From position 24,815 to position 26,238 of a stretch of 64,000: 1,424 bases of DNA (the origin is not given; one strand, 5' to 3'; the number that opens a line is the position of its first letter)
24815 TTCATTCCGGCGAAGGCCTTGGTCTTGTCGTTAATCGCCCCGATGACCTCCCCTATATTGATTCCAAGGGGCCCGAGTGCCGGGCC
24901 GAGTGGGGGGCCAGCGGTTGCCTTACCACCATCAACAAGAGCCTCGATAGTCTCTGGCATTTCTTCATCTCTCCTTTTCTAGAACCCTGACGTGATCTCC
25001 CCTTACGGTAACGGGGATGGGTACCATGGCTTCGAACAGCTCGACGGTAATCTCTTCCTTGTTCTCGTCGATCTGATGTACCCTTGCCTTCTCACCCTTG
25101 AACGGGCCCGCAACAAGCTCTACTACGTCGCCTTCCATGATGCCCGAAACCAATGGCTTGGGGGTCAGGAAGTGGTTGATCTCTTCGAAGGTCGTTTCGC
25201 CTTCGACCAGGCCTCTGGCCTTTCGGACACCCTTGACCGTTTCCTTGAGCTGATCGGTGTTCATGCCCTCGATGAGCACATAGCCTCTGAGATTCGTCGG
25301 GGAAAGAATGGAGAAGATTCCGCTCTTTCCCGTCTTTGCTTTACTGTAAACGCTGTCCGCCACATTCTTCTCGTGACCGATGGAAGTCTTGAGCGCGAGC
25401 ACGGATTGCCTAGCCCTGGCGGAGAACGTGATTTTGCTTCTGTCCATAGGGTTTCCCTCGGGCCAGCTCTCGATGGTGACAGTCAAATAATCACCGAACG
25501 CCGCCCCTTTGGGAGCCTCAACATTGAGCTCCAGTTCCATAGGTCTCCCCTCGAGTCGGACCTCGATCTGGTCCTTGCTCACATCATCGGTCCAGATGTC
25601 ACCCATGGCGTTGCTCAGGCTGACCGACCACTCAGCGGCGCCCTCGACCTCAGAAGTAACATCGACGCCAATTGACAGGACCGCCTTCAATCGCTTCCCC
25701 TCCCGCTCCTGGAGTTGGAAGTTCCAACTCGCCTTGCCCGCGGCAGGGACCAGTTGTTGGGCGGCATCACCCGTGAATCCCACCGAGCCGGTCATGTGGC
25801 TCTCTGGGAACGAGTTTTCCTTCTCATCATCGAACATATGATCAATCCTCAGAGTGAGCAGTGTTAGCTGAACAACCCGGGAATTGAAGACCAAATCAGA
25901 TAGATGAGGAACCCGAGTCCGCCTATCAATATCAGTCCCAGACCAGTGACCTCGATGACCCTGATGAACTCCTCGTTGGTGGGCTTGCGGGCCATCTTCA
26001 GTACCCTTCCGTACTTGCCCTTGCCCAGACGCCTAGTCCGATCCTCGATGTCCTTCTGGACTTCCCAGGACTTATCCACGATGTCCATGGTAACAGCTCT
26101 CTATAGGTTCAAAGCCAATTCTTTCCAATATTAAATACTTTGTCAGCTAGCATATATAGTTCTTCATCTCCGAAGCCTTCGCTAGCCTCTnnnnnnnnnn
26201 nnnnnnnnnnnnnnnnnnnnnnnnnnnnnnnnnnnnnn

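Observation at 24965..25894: Spt5/NusG carries an in-frame N-terminal extension of about 145-165 aa with beta-sandwich-like sequence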

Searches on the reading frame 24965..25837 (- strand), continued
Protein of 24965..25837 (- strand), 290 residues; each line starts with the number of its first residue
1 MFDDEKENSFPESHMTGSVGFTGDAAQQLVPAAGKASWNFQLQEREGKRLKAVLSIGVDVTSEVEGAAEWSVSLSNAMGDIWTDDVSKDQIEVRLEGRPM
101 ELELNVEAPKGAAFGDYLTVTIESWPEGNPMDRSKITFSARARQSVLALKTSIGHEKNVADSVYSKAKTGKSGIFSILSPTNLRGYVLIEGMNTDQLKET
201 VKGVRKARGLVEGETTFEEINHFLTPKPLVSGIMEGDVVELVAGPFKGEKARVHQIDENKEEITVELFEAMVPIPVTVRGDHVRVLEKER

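Call 30: find_encoding_contigs(protein=P0012, flank=3000, max_places=1)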
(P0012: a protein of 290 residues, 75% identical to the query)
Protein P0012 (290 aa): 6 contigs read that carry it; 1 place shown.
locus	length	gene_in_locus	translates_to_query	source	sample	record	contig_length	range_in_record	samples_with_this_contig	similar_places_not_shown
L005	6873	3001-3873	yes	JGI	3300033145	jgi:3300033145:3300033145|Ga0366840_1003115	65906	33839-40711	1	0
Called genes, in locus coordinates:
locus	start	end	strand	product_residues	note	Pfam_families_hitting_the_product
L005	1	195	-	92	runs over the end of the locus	PF00708:Acylphosphatase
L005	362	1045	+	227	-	PF00091:Tubulin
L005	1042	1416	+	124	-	PF12327:FtsZ_C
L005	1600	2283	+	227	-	PF00091:Tubulin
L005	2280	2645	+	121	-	PF12327:FtsZ_C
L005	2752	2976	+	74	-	-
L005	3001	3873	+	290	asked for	PF03439:Spt5-NGN, PF00467:KOW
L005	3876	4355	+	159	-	PF03946:Ribosomal_L11_N, PF00298:Ribosomal_L11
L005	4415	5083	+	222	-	PF00687:Ribosomal_L1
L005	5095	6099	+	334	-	PF00466:Ribosomal_L10, PF17777:RL10P_insert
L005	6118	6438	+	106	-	PF00428:Ribosomal_60s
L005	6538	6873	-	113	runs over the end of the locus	-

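Call 46: find_related_loci(query=A2, collection=genome_contigs, flank=2500)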
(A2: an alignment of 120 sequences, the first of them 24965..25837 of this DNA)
Query A2 (290 aa) in genome_contigs; peptide patterns used: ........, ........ (x = any residue, [..] = any of these).
600 stretches matched a pattern (row limit reached: there are more); 564 encode a relative of the query (tblastn E <= 1e-3); the best 80 are kept; 80 distinct loci.
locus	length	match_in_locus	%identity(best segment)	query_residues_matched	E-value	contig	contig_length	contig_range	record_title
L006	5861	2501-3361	62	6-290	3e-112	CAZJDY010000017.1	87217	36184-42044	MAG TPA_asm: uncultured Methanomassiliicoccaceae archaeon isolate binchicken_co167_198 genome assembly, contig: k141_365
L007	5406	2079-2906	63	17-290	1e-108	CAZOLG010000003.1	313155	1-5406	MAG TPA_asm: uncultured Methanomassiliicoccales archaeon isolate SRP141376_co1_297 genome assembly, contig: NODE_27_leng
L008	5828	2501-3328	59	17-290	7e-103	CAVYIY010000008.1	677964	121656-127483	MAG: Methanomassiliicoccaceae archaeon isolate MFD01299.bin.2.50 genome assembly, contig: contig_49686, whole genome sho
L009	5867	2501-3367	58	4-290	1e-102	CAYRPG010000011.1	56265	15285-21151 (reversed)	MAG TPA_asm: uncultured Methanomassiliicoccus sp. isolate SRP216815_co1_24 genome assembly, contig: NODE_606_length_5626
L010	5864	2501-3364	56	4-290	3e-100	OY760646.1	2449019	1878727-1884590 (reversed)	MAG: Methanomassiliicoccaceae archaeon isolate 2dded12f-1c8b-4e4a-b374-f87b1937d54c genome assembly, chromosome: 1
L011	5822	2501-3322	59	17-290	1e-99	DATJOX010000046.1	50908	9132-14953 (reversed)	MAG TPA_asm: Methanomassiliicoccales archaeon isolate SMAG_U14898 k141_2217471, whole genome shotgun sequence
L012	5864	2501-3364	56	1-290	2e-99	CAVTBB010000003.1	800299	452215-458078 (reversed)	MAG: uncultured Methanomassiliicoccales archaeon isolate MFD02416.bin.1.122 genome assembly, contig: contig_67673, whole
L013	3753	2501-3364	56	1-290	1e-98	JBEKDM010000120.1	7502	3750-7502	MAG: Methanomassiliicoccales archaeon isolate SPRUCE 183 SPRUCE_183_121, whole genome shotgun sequence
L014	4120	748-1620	53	1-290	5e-95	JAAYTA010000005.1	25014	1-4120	MAG: Methanobacteriota archaeon isolate AS23ysBPME_60 4733_AS23, whole genome shotgun sequence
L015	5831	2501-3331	56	16-290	3e-94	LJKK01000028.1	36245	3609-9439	Methanomassiliicoccales archaeon RumEn M1 contig00031, whole genome shotgun sequence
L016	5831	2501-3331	56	16-290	2e-93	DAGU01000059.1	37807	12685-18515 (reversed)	MAG TPA_asm: Methanomassiliicoccus sp. UBA386 UBA386_contig_3792, whole genome shotgun sequence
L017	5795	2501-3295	56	32-290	4e-92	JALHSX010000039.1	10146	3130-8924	MAG: Thermoplasmata archaeon isolate PFL9 seq_365881, whole genome shotgun sequence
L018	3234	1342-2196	55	31-290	9e-93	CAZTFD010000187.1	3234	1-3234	MAG TPA_asm: uncultured Thermoplasmata archaeon isolate binchicken_co364_9 genome assembly, contig: NODE_78359_length_32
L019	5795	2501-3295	56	32-290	5e-91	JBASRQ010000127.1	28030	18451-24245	MAG: Thermoplasmata archaeon isolate MFD13565_ilm_asm_bin2 k127_115477, whole genome shotgun sequence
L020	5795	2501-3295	56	32-290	4e-91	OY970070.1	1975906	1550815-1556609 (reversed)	MAG: uncultured Thermoplasmata archaeon isolate MFD04408.bin.c.5 genome assembly, chromosome: 1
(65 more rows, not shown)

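Call 52: fold_search(model_id=the predicted structure, library=pdb)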
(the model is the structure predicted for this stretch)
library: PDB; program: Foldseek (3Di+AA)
matches with E <= 10: 1928; with E <= 0.001: 107
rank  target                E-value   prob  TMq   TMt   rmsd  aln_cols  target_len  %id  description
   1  3p8b_B                6.1e-17  1.00  0.30  0.51   7.3       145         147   46  X-ray crystal structure of Pyrococcus furiosus transcription elongation factor Spt4/5 (released 2011-01-26)
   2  9bct_G                2.4e-16  1.00  0.35  0.59   5.3       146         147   48  Cryo-EM structure of Thermococcus kodakarensis FttA-dependent transcription pre-termination complex containing 44 nt R (released 2024-07-31)
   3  4zn3_A                7.9e-16  1.00  0.28  0.51  10.3       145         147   43  Crystal Structure of MjSpt4:Spt5 complex conformation B (released 2016-03-16)
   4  4zn1_A                2.1e-14  1.00  0.30  0.56   6.6       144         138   41  Crystal Structure of MjSpt4:Spt5 complex conformation A (released 2016-03-16)
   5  6x7k_AB               1.6e-09  1.00  0.37  0.61   4.8       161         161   20  Cryo-EM structure of an Escherichia coli coupled transcription-translation complex B3 (TTC-B3) containing an mRNA wit (released 2020-09-02)
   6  2lq8_MODEL_1_A        3.0e-09  1.00  0.28  0.43  12.8       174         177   22  Domain interaction in Thermotoga maritima NusG (released 2013-01-23)
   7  9a56_B                4.5e-09  1.00  0.24  0.39  13.5       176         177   17  Integrative model of RPOB-NUSG by crosslinking MS and deep learning (released 2024-09-18)
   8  9guw_Z                1.1e-08  1.00  0.34  0.56   5.6       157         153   20  30S-TEC (TEC in expressome position) Inactive state 2 (released 2024-11-20)
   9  6ztj_CF               1.1e-08  1.00  0.33  0.53   6.3       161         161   20  E. coli 70S-RNAP expressome complex in NusG-coupled state (38 nt intervening mRNA) (released 2020-09-16)
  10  7nky_Z                2.0e-08  1.00  0.25  0.43  25.7       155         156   20  RNA Polymerase II-Spt4/5-nucleosome-FACT structure (released 2021-07-07)
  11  8y5l_NG               2.4e-08  1.00  0.29  0.48   7.2       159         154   19  E.coli transcription translation coupling complex in TTC-B state 1 (subclass1) containing mRNA with 30-mer spacer, Nu (released 2025-08-13)
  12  6x7f_AB               2.5e-08  1.00  0.37  0.57   4.8       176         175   18  Cryo-EM structure of an Escherichia coli coupled transcription-translation complex B2 (TTC-B2) containing an mRNA wit (released 2020-09-02)
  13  7nkx_Z                3.5e-08  1.00  0.25  0.44  25.4       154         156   19  RNA polymerase II-Spt4/5-nucleosome-Chd1 structure (released 2021-08-25)
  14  9fyx_Z                4.3e-08  1.00  0.26  0.18   6.3       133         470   20  Influenza A/H7N9 polymerase pre-cleavage cap-snatching complex (released 2025-07-16)
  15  7oky_Z                4.6e-08  1.00  0.28  0.22   9.3       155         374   19  Structure of active transcription elongation complex Pol II-DSIF-ELL2-EAF1(composite structure) (released 2021-07-14)
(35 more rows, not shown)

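Call 71: list_cluster_members(proteins=[P0109, P0092, P0079, P0058, P0001])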
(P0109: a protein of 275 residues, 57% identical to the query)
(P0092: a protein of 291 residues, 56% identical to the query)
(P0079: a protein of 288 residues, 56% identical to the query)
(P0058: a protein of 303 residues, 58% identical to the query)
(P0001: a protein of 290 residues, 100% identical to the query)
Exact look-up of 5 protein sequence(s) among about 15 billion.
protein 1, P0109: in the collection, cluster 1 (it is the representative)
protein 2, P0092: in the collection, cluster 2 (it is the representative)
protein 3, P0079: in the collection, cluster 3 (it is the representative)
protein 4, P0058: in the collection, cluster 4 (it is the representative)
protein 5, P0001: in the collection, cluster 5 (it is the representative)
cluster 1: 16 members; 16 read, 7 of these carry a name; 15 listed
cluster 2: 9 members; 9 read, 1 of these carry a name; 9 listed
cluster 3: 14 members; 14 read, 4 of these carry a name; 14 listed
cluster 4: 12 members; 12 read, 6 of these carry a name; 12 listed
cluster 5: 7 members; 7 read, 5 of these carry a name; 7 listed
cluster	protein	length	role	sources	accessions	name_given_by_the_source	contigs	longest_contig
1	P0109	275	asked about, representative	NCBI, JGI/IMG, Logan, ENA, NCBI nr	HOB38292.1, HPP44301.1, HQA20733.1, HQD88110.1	MAG: transcription elongation factor Spt5 [Methanomassiliicoccaceae archaeon] | transcriptional antiterminator NusG | transcription elongation factor Spt5 [Methanomassiliicoccaceae archaeon]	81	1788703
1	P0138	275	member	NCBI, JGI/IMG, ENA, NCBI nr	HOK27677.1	MAG TPA: transcription elongation factor Spt5 [Methanomassiliicoccaceae archaeon] | transcription elongation factor Spt5 [Methanomassiliicoccaceae archaeon]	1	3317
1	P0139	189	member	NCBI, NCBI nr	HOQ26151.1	MAG TPA: hypothetical protein PLF76_05380, partial [Methanomassiliicoccaceae archaeon] | hypothetical protein [Methanomassiliicoccaceae archaeon]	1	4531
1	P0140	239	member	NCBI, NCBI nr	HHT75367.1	MAG TPA: transcription elongation factor Spt5 [Euryarchaeota archaeon] | transcription elongation factor Spt5 [Euryarchaeota archaeon]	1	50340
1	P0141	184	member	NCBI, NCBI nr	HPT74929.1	MAG TPA: hypothetical protein PKX52_08510, partial [Methanomassiliicoccaceae archaeon] | hypothetical protein [Methanomassiliicoccaceae archaeon]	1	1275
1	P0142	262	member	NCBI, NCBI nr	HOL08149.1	MAG TPA: transcription elongation factor Spt5, partial [Methanomassiliicoccaceae archaeon] | transcription elongation factor Spt5 [Methanomassiliicoccaceae archaeon]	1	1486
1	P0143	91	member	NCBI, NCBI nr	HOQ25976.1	MAG TPA: transcription elongation factor Spt5, partial [Methanomassiliicoccaceae archaeon] | transcription elongation factor Spt5 [Methanomassiliicoccaceae archaeon]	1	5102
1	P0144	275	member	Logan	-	-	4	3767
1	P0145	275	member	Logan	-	-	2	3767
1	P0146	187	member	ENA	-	-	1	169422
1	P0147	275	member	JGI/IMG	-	-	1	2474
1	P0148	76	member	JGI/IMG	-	-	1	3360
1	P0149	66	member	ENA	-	-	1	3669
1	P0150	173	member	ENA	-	-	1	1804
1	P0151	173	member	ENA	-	-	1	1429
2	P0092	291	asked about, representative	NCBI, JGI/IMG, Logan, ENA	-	transcriptional antiterminator NusG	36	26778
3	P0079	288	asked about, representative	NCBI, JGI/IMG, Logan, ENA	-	transcription termination/antitermination protein NusG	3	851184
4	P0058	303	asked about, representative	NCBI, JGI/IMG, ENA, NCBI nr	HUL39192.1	MAG TPA: transcription elongation factor Spt5 [Methanomassiliicoccales archaeon] | transcription elongation factor Spt5 [Methanomassiliicoccales archaeon]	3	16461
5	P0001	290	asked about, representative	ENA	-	-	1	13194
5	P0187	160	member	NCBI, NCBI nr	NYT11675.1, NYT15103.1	MAG: transcription elongation factor Spt5 [Methanomassiliicoccales archaeon] | transcription elongation factor Spt5 [Methanomassiliicoccales archaeon]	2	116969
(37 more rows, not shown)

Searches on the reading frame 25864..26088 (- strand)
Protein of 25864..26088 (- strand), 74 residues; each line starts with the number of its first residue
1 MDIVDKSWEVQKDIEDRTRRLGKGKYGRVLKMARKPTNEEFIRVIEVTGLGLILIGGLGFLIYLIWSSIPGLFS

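Call 3: search_protein_families(library=pfam, proteins=[window:25864-26088:-], max_evalue=1)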
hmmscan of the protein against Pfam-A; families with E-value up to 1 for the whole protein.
window:25864-26088:- (74 aa): 1 family
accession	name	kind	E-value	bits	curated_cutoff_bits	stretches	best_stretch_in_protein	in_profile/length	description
PF00584.25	SecE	-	0.0031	17.9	22.7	1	30-68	11-49/55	SecE/Sec61-gamma subunits of protein translocation complex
